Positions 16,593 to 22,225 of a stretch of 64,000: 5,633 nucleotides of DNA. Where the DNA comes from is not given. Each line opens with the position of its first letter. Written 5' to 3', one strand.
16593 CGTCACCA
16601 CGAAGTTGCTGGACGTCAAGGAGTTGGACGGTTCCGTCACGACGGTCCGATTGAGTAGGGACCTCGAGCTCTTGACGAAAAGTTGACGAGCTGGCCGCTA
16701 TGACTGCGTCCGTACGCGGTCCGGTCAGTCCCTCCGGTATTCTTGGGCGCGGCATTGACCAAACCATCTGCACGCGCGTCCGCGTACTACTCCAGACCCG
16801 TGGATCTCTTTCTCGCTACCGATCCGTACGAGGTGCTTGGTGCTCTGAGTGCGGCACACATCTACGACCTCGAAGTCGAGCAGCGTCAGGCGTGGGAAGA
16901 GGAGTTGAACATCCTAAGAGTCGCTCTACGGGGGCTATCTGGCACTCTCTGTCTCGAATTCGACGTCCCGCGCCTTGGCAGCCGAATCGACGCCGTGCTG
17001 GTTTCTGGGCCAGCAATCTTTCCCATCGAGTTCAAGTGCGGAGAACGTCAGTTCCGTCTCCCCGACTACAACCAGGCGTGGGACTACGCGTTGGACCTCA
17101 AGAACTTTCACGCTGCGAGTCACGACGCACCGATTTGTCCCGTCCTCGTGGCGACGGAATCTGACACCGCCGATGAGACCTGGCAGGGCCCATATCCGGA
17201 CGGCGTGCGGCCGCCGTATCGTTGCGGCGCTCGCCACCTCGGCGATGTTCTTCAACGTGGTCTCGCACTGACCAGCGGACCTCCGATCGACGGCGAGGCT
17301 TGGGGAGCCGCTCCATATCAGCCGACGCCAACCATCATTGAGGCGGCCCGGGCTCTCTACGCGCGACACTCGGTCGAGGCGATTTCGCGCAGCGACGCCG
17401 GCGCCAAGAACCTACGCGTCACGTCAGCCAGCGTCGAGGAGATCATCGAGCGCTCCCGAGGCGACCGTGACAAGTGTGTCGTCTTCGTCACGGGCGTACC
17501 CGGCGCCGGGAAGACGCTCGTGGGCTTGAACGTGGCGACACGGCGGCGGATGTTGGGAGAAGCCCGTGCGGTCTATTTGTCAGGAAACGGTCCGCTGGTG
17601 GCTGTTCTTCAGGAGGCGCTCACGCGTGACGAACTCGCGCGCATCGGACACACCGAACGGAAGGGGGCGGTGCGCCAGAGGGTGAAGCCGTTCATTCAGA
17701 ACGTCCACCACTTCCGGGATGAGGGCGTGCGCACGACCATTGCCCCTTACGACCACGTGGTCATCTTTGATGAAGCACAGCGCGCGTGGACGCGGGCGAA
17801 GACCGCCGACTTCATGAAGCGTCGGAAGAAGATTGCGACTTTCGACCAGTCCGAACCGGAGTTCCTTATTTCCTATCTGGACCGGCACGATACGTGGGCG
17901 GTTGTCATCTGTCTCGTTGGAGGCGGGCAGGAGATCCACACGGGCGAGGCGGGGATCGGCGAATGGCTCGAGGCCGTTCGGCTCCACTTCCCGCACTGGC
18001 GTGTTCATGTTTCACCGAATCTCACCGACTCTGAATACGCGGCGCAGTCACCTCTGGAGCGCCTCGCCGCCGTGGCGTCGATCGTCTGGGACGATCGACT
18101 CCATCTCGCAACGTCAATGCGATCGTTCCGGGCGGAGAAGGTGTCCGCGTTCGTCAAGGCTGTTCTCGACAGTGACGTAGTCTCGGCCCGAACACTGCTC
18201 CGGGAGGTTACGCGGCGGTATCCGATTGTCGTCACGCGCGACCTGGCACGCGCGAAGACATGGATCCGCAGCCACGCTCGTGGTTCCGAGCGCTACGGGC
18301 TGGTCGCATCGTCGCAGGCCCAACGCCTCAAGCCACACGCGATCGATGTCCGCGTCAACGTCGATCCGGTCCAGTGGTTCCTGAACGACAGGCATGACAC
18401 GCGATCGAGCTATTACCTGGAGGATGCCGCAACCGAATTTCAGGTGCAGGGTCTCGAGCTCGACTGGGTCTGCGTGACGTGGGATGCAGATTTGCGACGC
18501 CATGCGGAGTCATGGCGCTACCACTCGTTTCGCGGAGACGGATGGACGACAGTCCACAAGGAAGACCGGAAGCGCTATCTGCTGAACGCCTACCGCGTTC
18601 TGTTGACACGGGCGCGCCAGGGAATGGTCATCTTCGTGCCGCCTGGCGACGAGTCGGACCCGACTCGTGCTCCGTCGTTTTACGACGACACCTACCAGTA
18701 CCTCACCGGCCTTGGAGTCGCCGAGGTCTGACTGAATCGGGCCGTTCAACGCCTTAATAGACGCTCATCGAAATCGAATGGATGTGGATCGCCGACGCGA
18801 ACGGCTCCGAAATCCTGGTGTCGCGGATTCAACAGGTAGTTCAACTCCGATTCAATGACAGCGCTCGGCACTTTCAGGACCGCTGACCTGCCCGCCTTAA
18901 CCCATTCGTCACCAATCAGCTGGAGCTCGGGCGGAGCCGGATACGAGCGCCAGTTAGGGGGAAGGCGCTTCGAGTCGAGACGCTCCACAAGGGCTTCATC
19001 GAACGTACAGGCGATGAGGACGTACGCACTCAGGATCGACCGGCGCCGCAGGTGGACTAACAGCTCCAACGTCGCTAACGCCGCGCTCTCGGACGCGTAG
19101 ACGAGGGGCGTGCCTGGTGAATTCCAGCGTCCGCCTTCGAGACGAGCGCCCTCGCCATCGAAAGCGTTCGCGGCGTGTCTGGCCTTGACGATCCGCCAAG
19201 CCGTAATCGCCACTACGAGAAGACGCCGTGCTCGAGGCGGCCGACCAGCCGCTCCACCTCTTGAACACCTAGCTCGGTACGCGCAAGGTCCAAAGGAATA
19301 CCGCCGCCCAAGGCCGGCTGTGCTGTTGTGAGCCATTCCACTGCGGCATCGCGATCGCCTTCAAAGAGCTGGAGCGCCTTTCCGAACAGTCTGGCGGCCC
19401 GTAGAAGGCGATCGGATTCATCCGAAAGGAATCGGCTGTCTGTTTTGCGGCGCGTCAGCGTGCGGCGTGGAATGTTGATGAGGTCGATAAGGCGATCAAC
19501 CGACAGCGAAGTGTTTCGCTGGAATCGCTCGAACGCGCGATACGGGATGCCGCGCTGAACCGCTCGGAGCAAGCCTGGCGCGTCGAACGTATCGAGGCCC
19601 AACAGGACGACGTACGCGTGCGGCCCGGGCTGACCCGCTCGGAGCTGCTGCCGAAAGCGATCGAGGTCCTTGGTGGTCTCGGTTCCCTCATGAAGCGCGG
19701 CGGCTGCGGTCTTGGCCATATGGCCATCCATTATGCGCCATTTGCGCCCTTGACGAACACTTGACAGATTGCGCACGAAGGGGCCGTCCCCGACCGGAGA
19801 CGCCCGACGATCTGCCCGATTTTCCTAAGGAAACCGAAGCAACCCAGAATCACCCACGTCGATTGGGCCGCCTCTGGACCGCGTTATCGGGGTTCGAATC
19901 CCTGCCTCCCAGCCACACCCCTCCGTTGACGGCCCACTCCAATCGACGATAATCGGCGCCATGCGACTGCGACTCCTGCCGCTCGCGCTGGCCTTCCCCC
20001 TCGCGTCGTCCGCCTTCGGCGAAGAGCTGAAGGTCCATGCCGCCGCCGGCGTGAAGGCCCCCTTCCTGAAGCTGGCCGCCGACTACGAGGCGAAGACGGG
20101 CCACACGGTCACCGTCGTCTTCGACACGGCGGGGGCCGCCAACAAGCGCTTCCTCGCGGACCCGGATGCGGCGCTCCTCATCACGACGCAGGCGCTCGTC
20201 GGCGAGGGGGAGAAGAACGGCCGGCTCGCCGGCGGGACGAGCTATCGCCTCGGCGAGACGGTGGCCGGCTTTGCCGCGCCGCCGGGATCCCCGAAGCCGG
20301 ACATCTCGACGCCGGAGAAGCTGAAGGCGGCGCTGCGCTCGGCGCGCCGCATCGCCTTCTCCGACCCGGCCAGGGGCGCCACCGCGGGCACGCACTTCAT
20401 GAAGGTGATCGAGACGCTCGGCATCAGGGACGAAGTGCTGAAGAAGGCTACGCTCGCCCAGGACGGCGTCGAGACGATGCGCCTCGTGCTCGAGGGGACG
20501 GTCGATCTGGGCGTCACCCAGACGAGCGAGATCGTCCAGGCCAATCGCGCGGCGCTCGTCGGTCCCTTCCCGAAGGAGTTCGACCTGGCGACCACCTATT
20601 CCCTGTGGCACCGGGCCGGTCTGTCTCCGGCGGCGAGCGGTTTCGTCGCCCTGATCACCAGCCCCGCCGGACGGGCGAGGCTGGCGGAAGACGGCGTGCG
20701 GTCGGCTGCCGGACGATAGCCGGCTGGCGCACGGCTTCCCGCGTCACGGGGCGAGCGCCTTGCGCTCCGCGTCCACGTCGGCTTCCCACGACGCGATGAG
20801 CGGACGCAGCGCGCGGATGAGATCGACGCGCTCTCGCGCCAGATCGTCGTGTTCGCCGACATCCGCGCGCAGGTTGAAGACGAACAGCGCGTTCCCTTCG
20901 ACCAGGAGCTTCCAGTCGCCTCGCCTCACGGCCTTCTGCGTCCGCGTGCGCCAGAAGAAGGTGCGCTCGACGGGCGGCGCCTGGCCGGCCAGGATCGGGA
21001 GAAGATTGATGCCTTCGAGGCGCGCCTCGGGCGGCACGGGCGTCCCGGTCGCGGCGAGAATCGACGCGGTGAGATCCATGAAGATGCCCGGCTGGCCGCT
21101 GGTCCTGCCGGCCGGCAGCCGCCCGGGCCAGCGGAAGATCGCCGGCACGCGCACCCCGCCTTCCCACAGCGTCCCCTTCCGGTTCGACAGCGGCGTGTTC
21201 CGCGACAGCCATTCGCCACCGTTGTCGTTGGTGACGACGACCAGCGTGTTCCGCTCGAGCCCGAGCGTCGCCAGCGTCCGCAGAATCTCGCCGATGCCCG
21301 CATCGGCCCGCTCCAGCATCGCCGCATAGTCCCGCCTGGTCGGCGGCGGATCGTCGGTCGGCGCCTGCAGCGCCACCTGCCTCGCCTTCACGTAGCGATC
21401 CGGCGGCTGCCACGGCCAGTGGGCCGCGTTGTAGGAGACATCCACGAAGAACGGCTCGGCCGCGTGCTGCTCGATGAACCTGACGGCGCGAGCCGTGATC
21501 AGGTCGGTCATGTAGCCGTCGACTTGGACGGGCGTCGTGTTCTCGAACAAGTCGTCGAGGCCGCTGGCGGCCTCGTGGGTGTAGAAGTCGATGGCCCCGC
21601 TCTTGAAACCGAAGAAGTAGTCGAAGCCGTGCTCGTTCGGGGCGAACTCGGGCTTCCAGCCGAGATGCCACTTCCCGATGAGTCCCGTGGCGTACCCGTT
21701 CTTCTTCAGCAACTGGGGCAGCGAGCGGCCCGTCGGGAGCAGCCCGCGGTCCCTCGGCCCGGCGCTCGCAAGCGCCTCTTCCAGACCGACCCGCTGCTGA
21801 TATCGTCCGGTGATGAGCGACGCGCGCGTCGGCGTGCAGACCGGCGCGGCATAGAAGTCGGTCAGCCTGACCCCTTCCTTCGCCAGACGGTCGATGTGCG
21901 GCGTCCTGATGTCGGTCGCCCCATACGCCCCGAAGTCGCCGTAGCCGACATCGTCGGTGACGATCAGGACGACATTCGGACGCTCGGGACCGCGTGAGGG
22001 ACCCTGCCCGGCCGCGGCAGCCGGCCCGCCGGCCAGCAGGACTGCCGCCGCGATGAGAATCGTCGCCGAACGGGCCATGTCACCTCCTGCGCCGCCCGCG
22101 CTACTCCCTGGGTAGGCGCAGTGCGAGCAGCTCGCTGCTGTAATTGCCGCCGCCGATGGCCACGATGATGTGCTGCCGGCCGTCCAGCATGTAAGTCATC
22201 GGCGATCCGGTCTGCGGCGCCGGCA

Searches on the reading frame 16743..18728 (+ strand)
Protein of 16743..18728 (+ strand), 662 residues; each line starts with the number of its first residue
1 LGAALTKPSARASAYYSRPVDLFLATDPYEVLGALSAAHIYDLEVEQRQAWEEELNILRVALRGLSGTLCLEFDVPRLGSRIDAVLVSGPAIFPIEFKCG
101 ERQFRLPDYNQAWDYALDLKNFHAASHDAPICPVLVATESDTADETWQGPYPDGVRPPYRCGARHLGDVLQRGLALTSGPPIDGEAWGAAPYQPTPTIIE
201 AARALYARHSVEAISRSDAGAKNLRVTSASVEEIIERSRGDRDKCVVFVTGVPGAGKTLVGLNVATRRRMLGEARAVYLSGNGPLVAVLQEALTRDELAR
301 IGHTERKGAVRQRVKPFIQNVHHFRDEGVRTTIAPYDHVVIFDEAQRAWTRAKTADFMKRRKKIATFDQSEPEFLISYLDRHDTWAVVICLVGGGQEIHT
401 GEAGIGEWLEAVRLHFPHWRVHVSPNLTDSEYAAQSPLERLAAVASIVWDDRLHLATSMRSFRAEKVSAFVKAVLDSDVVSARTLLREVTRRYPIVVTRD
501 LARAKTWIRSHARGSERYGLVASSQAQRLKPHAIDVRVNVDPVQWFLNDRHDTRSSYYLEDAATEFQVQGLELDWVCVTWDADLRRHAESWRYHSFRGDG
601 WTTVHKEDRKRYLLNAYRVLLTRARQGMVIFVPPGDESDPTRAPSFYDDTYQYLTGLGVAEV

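Call 93: search_protein_families(library=pfam, proteins=[window:16743-18728:+], max_evalue=1)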
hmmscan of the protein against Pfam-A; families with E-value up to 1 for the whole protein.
window:16743-18728:+ (662 aa): 8 families
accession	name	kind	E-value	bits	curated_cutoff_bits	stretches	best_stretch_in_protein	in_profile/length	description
PF09848.15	SLFN-g3_helicase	-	1.1e-80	272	24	1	244-633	1-353/354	Schlafen group 3, DNA/RNA helicase domain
PF13191.12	AAA_16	-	0.00041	21.3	32.6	1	233-349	14-143/167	AAA ATPase domain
PF13401.12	AAA_22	-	0.0021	18.8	27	1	245-358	6-101/130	AAA domain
PF05707.18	Zot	-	0.012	15.5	20.3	1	246-389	2-123/197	Zonular occludens toxin (Zot)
PF13604.12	AAA_30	-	0.03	14.5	27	1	244-351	18-103/191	AAA domain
PF01583.26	APS_kinase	-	0.085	13.3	21.1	1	244-313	2-69/152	Adenylylsulphate kinase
PF13238.12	AAA_18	-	0.14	13.1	29.4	1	247-291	1-44/128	AAA domain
PF06745.19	ATPase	-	0.21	11.3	26.6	1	239-270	14-45/231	KaiC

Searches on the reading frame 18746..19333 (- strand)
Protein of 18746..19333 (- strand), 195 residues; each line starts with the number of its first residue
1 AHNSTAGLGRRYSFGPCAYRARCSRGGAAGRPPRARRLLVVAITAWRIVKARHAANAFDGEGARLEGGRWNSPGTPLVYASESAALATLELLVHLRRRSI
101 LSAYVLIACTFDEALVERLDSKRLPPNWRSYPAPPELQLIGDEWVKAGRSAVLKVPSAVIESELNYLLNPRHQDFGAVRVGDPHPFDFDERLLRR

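Call 102: search_protein_families(library=pfam, proteins=[window:18746-19333:-], max_evalue=0.01)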
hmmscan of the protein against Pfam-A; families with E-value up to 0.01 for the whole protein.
window:18746-19333:- (195 aa): 1 family
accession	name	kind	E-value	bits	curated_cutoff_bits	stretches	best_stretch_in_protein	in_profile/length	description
PF08808.17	RES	-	8.5e-31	107.5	23.2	1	45-189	2-157/157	RES domain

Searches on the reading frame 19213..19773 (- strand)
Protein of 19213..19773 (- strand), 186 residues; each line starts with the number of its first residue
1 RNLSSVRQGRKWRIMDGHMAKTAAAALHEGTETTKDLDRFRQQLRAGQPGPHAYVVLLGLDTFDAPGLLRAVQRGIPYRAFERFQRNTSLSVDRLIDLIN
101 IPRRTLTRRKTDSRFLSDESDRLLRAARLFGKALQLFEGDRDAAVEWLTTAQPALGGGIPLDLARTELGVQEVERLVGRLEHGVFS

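Call 102: search_protein_families(library=pfam, proteins=[window:19213-19773:-], max_evalue=0.01)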
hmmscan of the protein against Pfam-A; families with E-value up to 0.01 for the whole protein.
window:19213-19773:- (186 aa): 3 families
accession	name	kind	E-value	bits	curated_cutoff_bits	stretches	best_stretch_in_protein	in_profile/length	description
PF09722.15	Xre_MbcA_ParS_C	-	3.8e-16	59.3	24.5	1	133-183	2-51/51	Antitoxin Xre/MbcA/ParS C-terminal toxin-binding domain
PF20432.4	Xre-like-HTH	-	1.3e-11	45.1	25.8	1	68-128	2-63/63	Antitoxin Xre-like helix-turn-helix domain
PF22739.2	NA-iREase3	-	0.0025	18.9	27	1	16-85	41-113/118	NACHT-associated inactive Restriction Endonuclease 2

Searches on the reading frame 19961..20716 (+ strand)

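Call 102: search_protein_families(library=pfam, proteins=[window:19961-20716:+], max_evalue=0.01)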
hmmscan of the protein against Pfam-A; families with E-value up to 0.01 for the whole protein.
window:19961-20716:+ (252 aa): 1 family
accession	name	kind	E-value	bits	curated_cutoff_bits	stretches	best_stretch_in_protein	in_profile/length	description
PF13531.11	SBP_bac_11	-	9.5e-29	101.2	25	1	23-246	1-226/227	Bacterial extracellular solute-binding protein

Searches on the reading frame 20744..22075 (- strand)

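Call 102: search_protein_families(library=pfam, proteins=[window:20744-22075:-], max_evalue=0.01)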
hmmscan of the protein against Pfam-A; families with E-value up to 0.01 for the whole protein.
window:20744-22075:- (443 aa): 3 families
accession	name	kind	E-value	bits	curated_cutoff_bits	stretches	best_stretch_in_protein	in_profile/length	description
PF00884.28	Sulfatase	-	3.1e-62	211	25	1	33-344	1-300/301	Sulfatase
PF01663.27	Phosphodiest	-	5.9e-05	23.3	23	0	35-94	1-58/342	Type I phosphodiesterase / nucleotide pyrophosphatase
PF16347.10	SGSH_C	-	0.0012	19.4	29.3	1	302-369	10-75/154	N-sulphoglucosamine sulphohydrolase, C-terminal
